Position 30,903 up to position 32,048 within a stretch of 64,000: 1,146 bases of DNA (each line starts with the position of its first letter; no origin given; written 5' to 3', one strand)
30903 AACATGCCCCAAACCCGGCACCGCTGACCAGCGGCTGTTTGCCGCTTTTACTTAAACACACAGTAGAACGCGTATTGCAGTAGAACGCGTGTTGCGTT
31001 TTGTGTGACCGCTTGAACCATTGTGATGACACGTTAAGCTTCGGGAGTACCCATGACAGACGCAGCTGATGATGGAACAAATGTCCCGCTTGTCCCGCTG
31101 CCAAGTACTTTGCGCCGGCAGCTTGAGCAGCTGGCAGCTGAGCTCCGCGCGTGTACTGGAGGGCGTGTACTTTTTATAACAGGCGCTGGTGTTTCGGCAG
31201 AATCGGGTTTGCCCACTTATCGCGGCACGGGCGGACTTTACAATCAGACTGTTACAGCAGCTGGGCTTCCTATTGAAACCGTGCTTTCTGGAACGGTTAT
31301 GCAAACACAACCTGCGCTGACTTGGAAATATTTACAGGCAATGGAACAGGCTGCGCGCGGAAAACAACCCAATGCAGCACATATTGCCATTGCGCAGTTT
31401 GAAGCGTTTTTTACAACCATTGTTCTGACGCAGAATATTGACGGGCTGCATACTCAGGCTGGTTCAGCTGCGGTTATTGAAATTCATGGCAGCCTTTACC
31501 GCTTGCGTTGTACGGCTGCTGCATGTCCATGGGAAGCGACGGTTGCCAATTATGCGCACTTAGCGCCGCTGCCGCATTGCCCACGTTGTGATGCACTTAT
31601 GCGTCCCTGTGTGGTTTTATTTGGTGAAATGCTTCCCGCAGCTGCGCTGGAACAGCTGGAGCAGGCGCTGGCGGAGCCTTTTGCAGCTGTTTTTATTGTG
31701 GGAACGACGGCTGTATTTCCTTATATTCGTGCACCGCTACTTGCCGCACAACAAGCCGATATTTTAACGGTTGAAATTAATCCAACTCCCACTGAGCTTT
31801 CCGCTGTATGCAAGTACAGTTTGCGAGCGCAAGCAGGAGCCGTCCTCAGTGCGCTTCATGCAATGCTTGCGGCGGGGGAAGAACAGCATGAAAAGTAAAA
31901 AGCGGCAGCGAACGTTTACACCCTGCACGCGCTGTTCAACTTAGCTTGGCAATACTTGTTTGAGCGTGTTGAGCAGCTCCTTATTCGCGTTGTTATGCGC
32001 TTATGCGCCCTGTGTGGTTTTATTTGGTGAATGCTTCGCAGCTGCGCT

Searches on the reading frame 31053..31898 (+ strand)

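Call 42: search_protein_families(library=pfam, proteins=[window:31053-31898:+], max_evalue=0.001)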
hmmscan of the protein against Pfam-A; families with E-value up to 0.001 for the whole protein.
window:31053-31898:+ (281 aa): 1 family
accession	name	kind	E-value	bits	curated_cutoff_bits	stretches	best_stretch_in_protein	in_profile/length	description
PF02146.23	SIR2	-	6.6e-37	127.6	24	1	44-220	1-176/180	Sir2 family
